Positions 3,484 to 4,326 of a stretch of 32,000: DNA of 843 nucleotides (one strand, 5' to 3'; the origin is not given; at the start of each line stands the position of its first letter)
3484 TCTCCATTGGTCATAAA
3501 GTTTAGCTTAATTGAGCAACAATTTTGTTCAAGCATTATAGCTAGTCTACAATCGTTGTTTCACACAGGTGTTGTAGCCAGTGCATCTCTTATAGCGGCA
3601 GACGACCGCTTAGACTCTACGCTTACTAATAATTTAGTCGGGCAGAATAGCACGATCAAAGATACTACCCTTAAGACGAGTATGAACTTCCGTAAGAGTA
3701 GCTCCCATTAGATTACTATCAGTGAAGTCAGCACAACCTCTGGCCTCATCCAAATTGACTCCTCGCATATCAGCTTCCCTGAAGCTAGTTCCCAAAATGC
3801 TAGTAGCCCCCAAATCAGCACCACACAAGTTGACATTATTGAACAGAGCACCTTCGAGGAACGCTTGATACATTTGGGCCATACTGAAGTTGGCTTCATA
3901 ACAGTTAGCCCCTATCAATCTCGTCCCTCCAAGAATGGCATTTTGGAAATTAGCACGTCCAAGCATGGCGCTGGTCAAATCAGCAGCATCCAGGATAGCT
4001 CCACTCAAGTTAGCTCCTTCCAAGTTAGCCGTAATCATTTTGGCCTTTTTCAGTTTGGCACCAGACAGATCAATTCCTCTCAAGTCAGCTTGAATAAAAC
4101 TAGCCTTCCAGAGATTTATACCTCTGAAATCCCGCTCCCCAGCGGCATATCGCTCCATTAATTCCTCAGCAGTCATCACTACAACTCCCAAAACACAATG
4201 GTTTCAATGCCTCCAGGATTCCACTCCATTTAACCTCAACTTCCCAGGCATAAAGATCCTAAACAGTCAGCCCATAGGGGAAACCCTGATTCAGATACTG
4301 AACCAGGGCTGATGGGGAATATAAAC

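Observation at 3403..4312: Ghost copy of the leuB 3' terminus exactly 841 nt downstream of the real one, bracketing a pentapeptide-repeat gene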

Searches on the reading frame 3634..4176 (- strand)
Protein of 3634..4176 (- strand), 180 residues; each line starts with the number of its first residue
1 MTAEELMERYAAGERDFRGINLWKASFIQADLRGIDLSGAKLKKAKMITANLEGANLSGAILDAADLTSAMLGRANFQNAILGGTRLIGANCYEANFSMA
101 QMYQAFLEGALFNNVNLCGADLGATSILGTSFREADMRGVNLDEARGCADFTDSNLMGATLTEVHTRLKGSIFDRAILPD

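Call 11: find_encoding_contigs(protein=window:3634-4176:-, flank=6000, max_places=8)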
Protein window:3634-4176:- (180 aa): no gene with exactly this product is on record in the collection.

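Call 40: find_homologous_proteins(query=window:3637-4176:-, max_evalue=1e-10)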
Query window:3637-4176:- (180 aa): 671 proteins with E <= 1e-10 among 4664 candidates; the best 120 are listed.
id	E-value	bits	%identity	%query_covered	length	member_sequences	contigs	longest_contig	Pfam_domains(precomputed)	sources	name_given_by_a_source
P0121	4.3e-74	266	73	100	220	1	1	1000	PF13576.13,PF13599.14,PF00805.29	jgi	jgi:uncharacterized protein YjbI with pentapeptide repeats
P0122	4.8e-63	230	67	100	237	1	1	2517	PF13576.13,PF13599.14,PF00805.29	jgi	jgi:uncharacterized protein YjbI with pentapeptide repeats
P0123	2.6e-52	195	57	98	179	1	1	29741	PF13576.13,PF13599.14,PF00805.29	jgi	-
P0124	2.3e-37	146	51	100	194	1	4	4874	PF13576.13,PF13599.14,PF00805.29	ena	-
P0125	5.3e-36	142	48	100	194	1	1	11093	PF13576.13,PF13599.14,PF00805.29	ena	-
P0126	2.5e-35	140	50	100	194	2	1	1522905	PF13576.13,PF13599.14,PF00805.29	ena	-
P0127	8.3e-35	138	48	100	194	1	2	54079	PF13576.13,PF13599.14,PF00805.29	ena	-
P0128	2.0e-33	134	43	100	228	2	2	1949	PF13576.13,PF13599.14,PF00805.29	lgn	-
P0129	3.4e-32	130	43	100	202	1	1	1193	PF13576.13,PF13599.14,PF00805.29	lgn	-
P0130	7.4e-31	125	44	89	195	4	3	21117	PF13599.14,PF00805.29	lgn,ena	-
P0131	2.2e-27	114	37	80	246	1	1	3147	PF13576.13,PF13599.14,PF00805.29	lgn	-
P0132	5.9e-25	106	36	82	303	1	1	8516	PF13576.13,PF13599.14,PF00805.29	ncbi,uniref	ncbi:pentapeptide repeat-containing protein [Nostoc sp. ChiQUE01b]|uniref:pentapeptide repeat-contai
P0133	4.9e-24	103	50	47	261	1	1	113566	PF13576.13,PF13599.14,PF00805.29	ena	-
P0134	1.5e-23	102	36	73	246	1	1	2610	PF13576.13,PF13599.14,PF00805.29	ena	-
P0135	1.7e-23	101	33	73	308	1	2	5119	PF13576.13,PF13599.14,PF00805.29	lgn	-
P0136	1.5e-22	98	34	81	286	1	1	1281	PF13576.13,PF13599.14,PF00805.29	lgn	-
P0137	4.5e-22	97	32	89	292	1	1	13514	PF13576.13,PF13599.14,PF00805.29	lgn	-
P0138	1.2e-21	95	37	80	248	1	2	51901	PF13576.13,PF13599.14,PF00805.29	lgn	-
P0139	1.7e-20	92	38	97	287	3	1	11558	PF13576.13,PF13599.14,PF00805.29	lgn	-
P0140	3.8e-20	91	42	100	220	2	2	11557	PF13576.13,PF13599.14,PF00805.29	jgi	jgi:uncharacterized protein YjbI with pentapeptide repeats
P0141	4.6e-20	90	41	68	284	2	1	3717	PF13576.13,PF13599.14,PF00805.29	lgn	-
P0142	4.8e-20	90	40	81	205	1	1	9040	PF13576.13,PF13599.14,PF00805.29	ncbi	ncbi:MAG: pentapeptide repeat-containing protein [Phormidesmis sp.]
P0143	4.9e-20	90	33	99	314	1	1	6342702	PF13576.13,PF13599.14,PF00805.29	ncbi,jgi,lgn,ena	ncbi:MAG: pentapeptide repeat-containing protein [Microcoleus sp.]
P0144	8.2e-20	89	44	77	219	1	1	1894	PF13576.13,PF13599.14,PF00805.29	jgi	jgi:uncharacterized protein YjbI with pentapeptide repeats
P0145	1.2e-19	89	41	68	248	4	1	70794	PF19062.6,PF13576.13,PF13599.14,PF00805.29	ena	-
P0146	2.1e-19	88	41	68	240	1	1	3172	PF19062.6,PF13576.13,PF13599.14,PF00805.29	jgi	jgi:hypothetical protein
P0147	2.3e-19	88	35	69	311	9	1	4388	PF13576.13,PF13599.14,PF00805.29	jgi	-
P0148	2.3e-19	88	37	88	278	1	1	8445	PF13576.13,PF13599.14,PF00805.29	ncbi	ncbi:uncharacterized protein YjbI with pentapeptide repeats, partial [Thermostichus sp. MS-CIW-30]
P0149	3.5e-19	87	33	99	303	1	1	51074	PF13576.13,PF13599.14,PF00805.29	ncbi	-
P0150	4.8e-19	87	42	81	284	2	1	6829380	PF13576.13,PF13599.14,PF00805.29,PF25296.2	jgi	jgi:hypothetical protein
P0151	5.7e-19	87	37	100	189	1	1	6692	PF13576.13,PF13599.14,PF00805.29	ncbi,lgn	ncbi:MAG: pentapeptide repeat-containing protein [Cyanobacteria bacterium P01_F01_bin.150]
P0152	6.1e-19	87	43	81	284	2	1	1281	PF13576.13,PF13599.14,PF00805.29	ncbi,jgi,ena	jgi:uncharacterized protein YjbI with pentapeptide repeats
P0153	7.6e-19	86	37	75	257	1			PF13576.13,PF13599.14,PF00805.29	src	-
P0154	8.7e-19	86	40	63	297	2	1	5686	PF13576.13,PF13599.14,PF00805.29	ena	-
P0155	9.6e-19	86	44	81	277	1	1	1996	PF13576.13,PF13599.14,PF00805.29,PF25296.2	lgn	-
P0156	1.5e-18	85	32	90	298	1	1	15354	PF13576.13,PF13599.14,PF00805.29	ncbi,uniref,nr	ncbi:pentapeptide repeat-containing protein [Okeania sp. KiyG1]|uniref:pentapeptide repeat-containin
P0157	2.0e-18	85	43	80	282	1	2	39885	PF13576.13,PF13599.14,PF00805.29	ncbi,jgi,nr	ncbi:MAG: pentapeptide repeat-containing protein [Dehalococcoidia bacterium]|nr:MAG: pentapeptide re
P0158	2.6e-18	85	33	100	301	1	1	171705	PF13576.13,PF13599.14,PF00805.29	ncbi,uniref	ncbi:pentapeptide repeat-containing protein [Microcoleus sp. T3_D1]|uniref:pentapeptide repeat-conta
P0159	3.3e-18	84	45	71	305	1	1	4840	PF13576.13,PF13599.14,PF00805.29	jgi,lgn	jgi:uncharacterized protein YjbI with pentapeptide repeats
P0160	3.9e-18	84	46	87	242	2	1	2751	PF19062.6,PF13576.13,PF13599.14,PF00805.29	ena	-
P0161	4.1e-18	84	41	73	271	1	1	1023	PF13576.13,PF13599.14,PF00805.29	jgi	jgi:hypothetical protein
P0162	6.7e-18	83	40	72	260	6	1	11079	PF19062.6,PF13576.13,PF13599.14,PF00805.29,PF25296.2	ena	-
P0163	7.5e-18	83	32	100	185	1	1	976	PF13599.14,PF00805.29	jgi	jgi:uncharacterized protein YjbI with pentapeptide repeats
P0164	7.7e-18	83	41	100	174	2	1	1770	PF13576.13,PF13599.14,PF00805.29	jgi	jgi:uncharacterized protein YjbI with pentapeptide repeats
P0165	8.3e-18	83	34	98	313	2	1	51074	PF13576.13,PF13599.14,PF00805.29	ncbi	-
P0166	1.2e-17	82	32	99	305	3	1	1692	PF13576.13,PF13599.14,PF00805.29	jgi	jgi:uncharacterized protein YjbI with pentapeptide repeats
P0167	1.2e-17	82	33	100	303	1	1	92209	PF13576.13,PF13599.14,PF00805.29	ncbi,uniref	ncbi:pentapeptide repeat-containing protein [Microcoleus sp. D3_18a_C4]|uniref:pentapeptide repeat-c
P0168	1.9e-17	82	43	69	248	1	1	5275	PF13576.13,PF13599.14,PF00805.29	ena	-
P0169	2.2e-17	82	40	79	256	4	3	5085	PF12844.14,PF13576.13,PF01381.29,PF13599.14,PF00805.29,PF13560.13,PF13443.13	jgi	jgi:DNA-binding XRE family transcriptional regulator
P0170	2.5e-17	81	46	71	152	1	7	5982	PF13576.13,PF13599.14,PF00805.29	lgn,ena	-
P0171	3.0e-17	81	37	98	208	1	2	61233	PF13576.13,PF13599.14,PF00805.29,PF25296.2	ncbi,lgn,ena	-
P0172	3.0e-17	81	45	64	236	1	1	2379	PF13576.13,PF13599.14,PF00805.29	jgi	jgi:hypothetical protein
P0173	3.5e-17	81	41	86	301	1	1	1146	PF13576.13,PF13599.14,PF00805.29,PF25296.2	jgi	jgi:uncharacterized protein YjbI with pentapeptide repeats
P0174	3.6e-17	81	39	81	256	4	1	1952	PF12844.14,PF13576.13,PF01381.29,PF13599.14,PF00805.29,PF13560.13,PF13443.13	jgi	jgi:DNA-binding XRE family transcriptional regulator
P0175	5.3e-17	80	39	78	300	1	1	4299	PF13576.13,PF13599.14,PF00805.29,PF25296.2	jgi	-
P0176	6.2e-17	80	35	96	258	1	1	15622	PF13576.13,PF13599.14,PF00805.29,PF25296.2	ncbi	-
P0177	7.0e-17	80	39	100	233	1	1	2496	PF13576.13,PF13599.14,PF00805.29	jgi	jgi:2-iminobutanoate/2-iminopropanoate deaminase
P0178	8.0e-17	80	40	97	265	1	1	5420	PF13576.13,PF02985.29,PF13599.14,PF00805.29,PF13646.13,PF25296.2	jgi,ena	-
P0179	8.3e-17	80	43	75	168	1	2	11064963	PF13576.13,PF13599.14,PF00805.29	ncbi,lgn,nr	ncbi:pentapeptide repeat protein [Calothrix sp. NIES-4071]|nr:pentapeptide repeat protein [Calothrix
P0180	8.9e-17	80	38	76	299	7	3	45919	PF19062.6,PF13576.13,PF13599.14,PF00805.29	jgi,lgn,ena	jgi:uncharacterized protein YjbI with pentapeptide repeats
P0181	1.1e-16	79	38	100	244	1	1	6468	PF13576.13,PF13599.14,PF00805.29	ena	-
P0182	1.2e-16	79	36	100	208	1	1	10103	PF13576.13,PF13599.14,PF00805.29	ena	-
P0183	1.7e-16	79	39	72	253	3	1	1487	PF13576.13,PF13599.14,PF00805.29,PF25296.2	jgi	jgi:uncharacterized protein YjbI with pentapeptide repeats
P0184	2.2e-16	78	38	79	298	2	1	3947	PF13576.13,PF13599.14,PF00805.29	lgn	-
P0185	2.4e-16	78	39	83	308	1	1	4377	PF19062.6,PF13576.13,PF13599.14,PF00805.29,PF25296.2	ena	-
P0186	2.6e-16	78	34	91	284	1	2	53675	PF19062.6,PF13576.13,PF13599.14,PF00805.29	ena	-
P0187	2.8e-16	78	38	75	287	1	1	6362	PF19062.6,PF13576.13,PF13599.14,PF00805.29,PF25296.2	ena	-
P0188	3.1e-16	78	38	100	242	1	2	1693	PF13576.13,PF15919.12,PF13599.14,PF00805.29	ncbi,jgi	jgi:uncharacterized protein YjbI with pentapeptide repeats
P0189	3.4e-16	78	38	100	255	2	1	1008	PF13576.13,PF13599.14,PF00805.29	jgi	-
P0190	4.1e-16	77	40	78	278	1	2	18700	PF13576.13,PF13599.14,PF00805.29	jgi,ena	jgi:hypothetical protein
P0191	4.3e-16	77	33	97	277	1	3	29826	PF13576.13,PF13599.14,PF00805.29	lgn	-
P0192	4.8e-16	77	37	83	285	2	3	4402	PF13576.13,PF13599.14,PF00805.29,PF25296.2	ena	-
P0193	4.9e-16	77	37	74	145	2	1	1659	PF13576.13,PF13599.14,PF00805.29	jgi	jgi:uncharacterized protein YjbI with pentapeptide repeats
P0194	5.2e-16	77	38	86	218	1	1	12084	PF13576.13,PF13599.14,PF00805.29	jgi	jgi:hypothetical protein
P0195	5.5e-16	77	45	71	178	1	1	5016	PF13576.13,PF13599.14,PF00805.29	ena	-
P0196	5.8e-16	77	34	71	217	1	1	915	PF13576.13,PF13599.14,PF00805.29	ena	-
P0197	6.0e-16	77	41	75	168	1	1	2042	PF13576.13,PF13599.14,PF00805.29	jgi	jgi:uncharacterized protein YjbI with pentapeptide repeats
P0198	6.3e-16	77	37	74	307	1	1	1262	PF13576.13,PF13599.14,PF00805.29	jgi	jgi:uncharacterized protein YjbI with pentapeptide repeats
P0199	6.6e-16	77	45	71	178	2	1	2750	PF13576.13,PF13599.14,PF00805.29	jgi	jgi:uncharacterized protein YjbI with pentapeptide repeats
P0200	7.1e-16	77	45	68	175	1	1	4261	PF13576.13,PF13599.14,PF00805.29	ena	-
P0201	8.1e-16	76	43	66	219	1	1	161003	PF13576.13,PF13599.14,PF00805.29,PF25296.2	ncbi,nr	ncbi:pentapeptide repeat-containing protein [Salmonella enterica subsp. enterica serovar Montevideo]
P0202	8.3e-16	76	44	91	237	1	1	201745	PF13576.13,PF13599.14,PF00805.29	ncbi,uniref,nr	ncbi:pentapeptide repeat-containing protein [Leptolyngbya sp. FACHB-261]|uniref:pentapeptide repeat-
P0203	9.4e-16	76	36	94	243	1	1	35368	PF19062.6,PF13599.14,PF00805.29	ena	-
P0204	1.0e-15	76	40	40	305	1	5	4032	PF13576.13,PF13599.14,PF00805.29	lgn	-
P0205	1.1e-15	76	32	100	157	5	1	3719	PF13576.13,PF13599.14,PF00805.29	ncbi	-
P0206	1.2e-15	76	37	82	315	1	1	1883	PF13576.13,PF13599.14,PF00805.29,PF07885.23,PF25296.2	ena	-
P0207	1.3e-15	76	35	100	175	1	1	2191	PF13576.13,PF13599.14,PF00805.29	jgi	jgi:uncharacterized protein YjbI with pentapeptide repeats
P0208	1.3e-15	76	38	84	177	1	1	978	PF13576.13,PF13599.14,PF00805.29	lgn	-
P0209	1.3e-15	76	34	91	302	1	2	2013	PF13576.13,PF13599.14,PF00805.29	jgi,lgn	jgi:uncharacterized protein YjbI with pentapeptide repeats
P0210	1.4e-15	76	36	100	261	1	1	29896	PF13576.13,PF13599.14,PF00805.29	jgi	jgi:uncharacterized protein YjbI with pentapeptide repeats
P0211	1.4e-15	76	38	69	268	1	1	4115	PF13576.13,PF13599.14,PF00805.29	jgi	jgi:uncharacterized protein YjbI with pentapeptide repeats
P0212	1.6e-15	75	37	91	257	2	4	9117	PF13576.13,PF13599.14,PF00805.29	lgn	-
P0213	1.9e-15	75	46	68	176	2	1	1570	PF13576.13,PF13599.14,PF00805.29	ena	-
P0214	2.1e-15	75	43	76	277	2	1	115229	PF13576.13,PF13599.14,PF00805.29,PF25296.2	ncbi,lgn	-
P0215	2.2e-15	75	41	69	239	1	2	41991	PF13576.13,PF13599.14,PF00805.29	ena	-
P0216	2.3e-15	75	39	100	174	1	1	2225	PF13576.13,PF13599.14,PF00805.29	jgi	jgi:uncharacterized protein YjbI with pentapeptide repeats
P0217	2.4e-15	75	44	73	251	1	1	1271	PF13576.13,PF13599.14,PF00805.29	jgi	jgi:uncharacterized protein YjbI with pentapeptide repeats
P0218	2.6e-15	75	38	82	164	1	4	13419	PF13576.13,PF13599.14,PF00805.29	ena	-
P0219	2.8e-15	75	41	79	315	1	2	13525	PF13576.13,PF13599.14,PF00805.29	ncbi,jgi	jgi:hypothetical protein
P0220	2.8e-15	75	42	73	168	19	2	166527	PF13576.13,PF13599.14,PF00805.29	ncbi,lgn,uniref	ncbi:pentapeptide repeat-containing protein [Nostoc sp. PCC 9305]|uniref:pentapeptide repeat-contain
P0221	3.2e-15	74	44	68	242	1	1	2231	PF13576.13,PF13599.14,PF00805.29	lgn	-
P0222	3.6e-15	74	43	66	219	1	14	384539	PF13576.13,PF13599.14,PF00805.29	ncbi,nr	ncbi:pentapeptide repeat-containing protein [Salmonella enterica subsp. enterica serovar Montevideo]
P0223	3.7e-15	74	43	76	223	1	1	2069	PF13576.13,PF13599.14,PF00805.29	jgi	-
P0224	3.8e-15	74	44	78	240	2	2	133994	PF13576.13,PF13599.14,PF00805.29,PF13646.13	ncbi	ncbi:pentapeptide repeat-containing protein [Thermostichus sp. MS-CIW-34]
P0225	3.9e-15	74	49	59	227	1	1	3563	PF13576.13,PF13599.14,PF00805.29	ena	-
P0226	4.1e-15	74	37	80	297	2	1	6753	PF13576.13,PF13599.14,PF00805.29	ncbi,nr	ncbi:MAG TPA: pentapeptide repeat-containing protein [Deinococcales bacterium]|nr:pentapeptide repea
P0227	4.1e-15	74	44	61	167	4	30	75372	PF13576.13,PF13599.14,PF00805.29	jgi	jgi:uncharacterized protein YjbI with pentapeptide repeats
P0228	4.2e-15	74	37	99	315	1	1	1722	PF13576.13,PF13599.14,PF00805.29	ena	-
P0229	4.3e-15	74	38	98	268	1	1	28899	PF13576.13,PF13599.14,PF00805.29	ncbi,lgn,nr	ncbi:MAG: pentapeptide repeat-containing protein [Scytolyngbya sp. HA4215-MV1]|nr:pentapeptide repea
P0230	4.5e-15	74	42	62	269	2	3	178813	PF13576.13,PF13599.14,PF00805.29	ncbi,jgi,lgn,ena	-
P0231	4.7e-15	74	34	88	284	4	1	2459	PF13576.13,PF13599.14,PF00805.29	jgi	jgi:uncharacterized protein YjbI with pentapeptide repeats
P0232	4.8e-15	74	46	61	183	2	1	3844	PF13576.13,PF13599.14,PF00805.29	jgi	jgi:uncharacterized protein YjbI with pentapeptide repeats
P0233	5.2e-15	74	34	75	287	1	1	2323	PF13576.13,PF13599.14,PF00805.29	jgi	-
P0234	5.4e-15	74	37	87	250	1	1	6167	PF13576.13,PF13599.14,PF00805.29,PF25296.2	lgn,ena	-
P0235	5.6e-15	74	44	71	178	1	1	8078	PF13576.13,PF13599.14,PF00805.29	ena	-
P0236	5.8e-15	74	46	68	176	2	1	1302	PF13576.13,PF13599.14,PF00805.29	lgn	-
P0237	5.9e-15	74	43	67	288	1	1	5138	PF13576.13,PF13599.14,PF00805.29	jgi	jgi:hypothetical protein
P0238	5.9e-15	74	43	67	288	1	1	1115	PF13576.13,PF13599.14,PF00805.29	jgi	jgi:hypothetical protein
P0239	6.0e-15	74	41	88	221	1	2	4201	PF13576.13,PF13599.14,PF00805.29,PF08865.17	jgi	jgi:uncharacterized protein YjbI with pentapeptide repeats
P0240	6.6e-15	73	49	58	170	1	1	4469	PF13576.13,PF13599.14,PF00805.29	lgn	-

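Call 41: search_protein_families(library=pfam, proteins=[window:3637-4176:-])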
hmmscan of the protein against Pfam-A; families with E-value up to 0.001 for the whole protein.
window:3637-4176:- (180 aa): 3 families
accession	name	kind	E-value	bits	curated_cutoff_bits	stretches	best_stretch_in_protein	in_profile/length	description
PF00805.28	Pentapeptide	-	4.8e-31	106.4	20.2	4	50-83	6-39/40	Pentapeptide repeats (8 copies)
PF13576.12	Pentapeptide_3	-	1.3e-14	54.6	27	0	77-117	1-44/48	Pentapeptide repeats (9 copies)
PF13599.13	Pentapeptide_4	-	5e-12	46.1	38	2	72-134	13-75/78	Pentapeptide repeat region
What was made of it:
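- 3634..4176 (-): Pentapeptide-repeat protein gene (180 aa), the inserted cargo. The part beyond codon ~20 is hypervariable among strains. Pfam PF00805, E 4.8e-31 (call 41).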

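Call 42: find_encoding_contigs(protein=P0123, flank=4000, max_places=2)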
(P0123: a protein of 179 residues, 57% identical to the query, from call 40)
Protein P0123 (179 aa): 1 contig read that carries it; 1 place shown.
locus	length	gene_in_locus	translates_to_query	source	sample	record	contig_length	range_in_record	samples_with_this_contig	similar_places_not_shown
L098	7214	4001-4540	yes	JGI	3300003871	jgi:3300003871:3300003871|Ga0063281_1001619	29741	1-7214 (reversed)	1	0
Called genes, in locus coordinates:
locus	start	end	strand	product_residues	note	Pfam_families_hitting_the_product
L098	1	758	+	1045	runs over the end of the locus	PF01627:Hpt, PF02518:HATPase_c, PF01584:CheW, PF00072:Response_reg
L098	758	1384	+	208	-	PF01339:CheB_methylest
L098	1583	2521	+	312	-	-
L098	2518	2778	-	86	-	PF04296:YlxR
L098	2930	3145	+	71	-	-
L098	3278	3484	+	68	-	-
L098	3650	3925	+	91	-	-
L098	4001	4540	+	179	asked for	PF13576:Pentapeptide_3 (faint), PF00805:Pentapeptide, PF13599:Pentapeptide_4 (weak), PF00805:Pentapeptide, PF13599:Pentapeptide_4 (weak), PF00805:Pentapeptide (weak)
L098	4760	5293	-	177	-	PF01797:Y1_Tnp (weak)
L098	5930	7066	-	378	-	PF01757:Acyl_transf_3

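Call 43: find_encoding_contigs(protein=P0122, flank=4000, max_places=2)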
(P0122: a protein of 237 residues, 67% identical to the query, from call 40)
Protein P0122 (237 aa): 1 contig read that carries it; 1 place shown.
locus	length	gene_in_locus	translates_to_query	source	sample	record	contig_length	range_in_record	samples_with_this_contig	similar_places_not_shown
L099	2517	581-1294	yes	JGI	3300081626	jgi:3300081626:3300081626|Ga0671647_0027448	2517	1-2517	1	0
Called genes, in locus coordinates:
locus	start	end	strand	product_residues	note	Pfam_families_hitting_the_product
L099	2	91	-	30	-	?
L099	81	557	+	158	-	-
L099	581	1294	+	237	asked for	PF00805:Pentapeptide, PF13599:Pentapeptide_4, PF00805:Pentapeptide, PF13576:Pentapeptide_3 (weak), PF00805:Pentapeptide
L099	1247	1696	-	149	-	-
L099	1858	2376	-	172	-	PF01797:Y1_Tnp (weak)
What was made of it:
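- Tried and rejected: The contexts of the closest pentapeptide homologues gave no leuB-adjacent donor (calls 42, 43).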

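Call 62: search_protein_families(library=padloc, proteins=[window:3637-4176:-], max_evalue=0.01)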
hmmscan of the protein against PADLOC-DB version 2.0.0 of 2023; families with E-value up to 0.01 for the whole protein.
window:3637-4176:- (180 aa): 0 families
